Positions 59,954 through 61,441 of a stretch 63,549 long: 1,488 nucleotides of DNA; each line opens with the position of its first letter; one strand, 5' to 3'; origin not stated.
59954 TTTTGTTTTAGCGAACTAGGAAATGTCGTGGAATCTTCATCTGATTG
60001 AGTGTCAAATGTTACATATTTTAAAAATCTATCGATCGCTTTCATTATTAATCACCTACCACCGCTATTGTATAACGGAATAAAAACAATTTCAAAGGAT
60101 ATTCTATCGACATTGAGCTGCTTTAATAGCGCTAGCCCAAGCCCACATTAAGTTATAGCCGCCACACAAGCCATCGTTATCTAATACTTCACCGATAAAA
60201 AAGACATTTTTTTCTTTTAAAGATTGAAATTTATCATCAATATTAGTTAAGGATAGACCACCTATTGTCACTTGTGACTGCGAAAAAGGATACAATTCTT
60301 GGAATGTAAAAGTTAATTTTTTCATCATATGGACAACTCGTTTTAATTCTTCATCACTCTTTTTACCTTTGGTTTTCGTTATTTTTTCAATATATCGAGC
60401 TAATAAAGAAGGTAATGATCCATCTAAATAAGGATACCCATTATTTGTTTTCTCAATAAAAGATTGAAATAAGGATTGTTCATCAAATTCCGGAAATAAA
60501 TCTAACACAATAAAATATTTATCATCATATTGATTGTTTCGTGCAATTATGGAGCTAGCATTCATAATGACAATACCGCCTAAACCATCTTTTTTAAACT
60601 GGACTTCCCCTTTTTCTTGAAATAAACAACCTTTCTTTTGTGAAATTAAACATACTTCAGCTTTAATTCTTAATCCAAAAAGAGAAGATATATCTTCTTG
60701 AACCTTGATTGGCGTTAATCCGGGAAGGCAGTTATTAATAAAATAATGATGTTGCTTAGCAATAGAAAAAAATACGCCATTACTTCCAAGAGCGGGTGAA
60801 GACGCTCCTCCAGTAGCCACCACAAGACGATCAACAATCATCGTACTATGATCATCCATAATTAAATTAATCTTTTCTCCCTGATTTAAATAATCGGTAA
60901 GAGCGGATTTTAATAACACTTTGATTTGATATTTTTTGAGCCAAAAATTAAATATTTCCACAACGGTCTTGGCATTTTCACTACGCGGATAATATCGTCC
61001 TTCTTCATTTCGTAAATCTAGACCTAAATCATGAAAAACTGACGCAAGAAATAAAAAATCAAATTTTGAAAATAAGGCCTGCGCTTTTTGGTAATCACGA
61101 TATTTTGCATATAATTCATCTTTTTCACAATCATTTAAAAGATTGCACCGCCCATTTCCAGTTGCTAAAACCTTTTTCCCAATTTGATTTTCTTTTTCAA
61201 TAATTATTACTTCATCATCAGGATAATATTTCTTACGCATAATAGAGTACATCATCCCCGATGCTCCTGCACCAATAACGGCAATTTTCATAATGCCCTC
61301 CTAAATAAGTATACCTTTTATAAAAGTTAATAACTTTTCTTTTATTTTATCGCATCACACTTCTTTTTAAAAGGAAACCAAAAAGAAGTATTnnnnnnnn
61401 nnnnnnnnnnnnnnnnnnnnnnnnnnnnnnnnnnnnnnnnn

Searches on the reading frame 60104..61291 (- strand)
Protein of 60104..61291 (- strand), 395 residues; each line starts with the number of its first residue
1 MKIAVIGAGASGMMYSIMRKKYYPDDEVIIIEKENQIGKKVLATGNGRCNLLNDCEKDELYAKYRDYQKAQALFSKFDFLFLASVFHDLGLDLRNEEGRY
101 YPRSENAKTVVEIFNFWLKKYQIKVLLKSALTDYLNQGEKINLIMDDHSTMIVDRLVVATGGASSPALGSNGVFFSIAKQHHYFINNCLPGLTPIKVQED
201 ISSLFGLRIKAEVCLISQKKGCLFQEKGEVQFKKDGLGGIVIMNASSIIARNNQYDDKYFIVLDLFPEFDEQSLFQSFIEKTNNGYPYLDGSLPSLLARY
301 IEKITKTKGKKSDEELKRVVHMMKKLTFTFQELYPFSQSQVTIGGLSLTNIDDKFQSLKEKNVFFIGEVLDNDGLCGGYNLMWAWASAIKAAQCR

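Call 15: search_protein_families(library=ncbifam, proteins=[window:60104-61291:-], max_evalue=0.001)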
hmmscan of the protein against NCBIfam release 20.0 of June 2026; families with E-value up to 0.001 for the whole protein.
window:60104-61291:- (395 aa): 4 families
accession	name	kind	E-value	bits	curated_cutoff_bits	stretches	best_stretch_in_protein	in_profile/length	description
TIGR00275.1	TIGR00275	subfamily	4.2e-87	292.6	183.8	1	3-393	1-401/401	aminoacetone oxidase family FAD-binding enzyme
TIGR03862.1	flavo_PP4765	subfamily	3.8e-26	91.8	242.65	1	27-393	3-369/376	TIGR03862 family flavoprotein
NF005331.0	PRK06854.1-2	equivalog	2.4e-06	26.3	557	1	2-165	11-194/563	adenylyl-sulfate reductase subunit alpha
TIGR00562.1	proto_IX_ox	equivalog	0.00084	18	97.85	0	2-42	4-44/470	protoporphyrinogen oxidase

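Call 47: search_protein_families(library=padloc, proteins=[window:60104-61291:-], max_evalue=0.01)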
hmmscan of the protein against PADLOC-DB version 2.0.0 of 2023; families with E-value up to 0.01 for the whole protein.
window:60104-61291:- (395 aa): 0 families
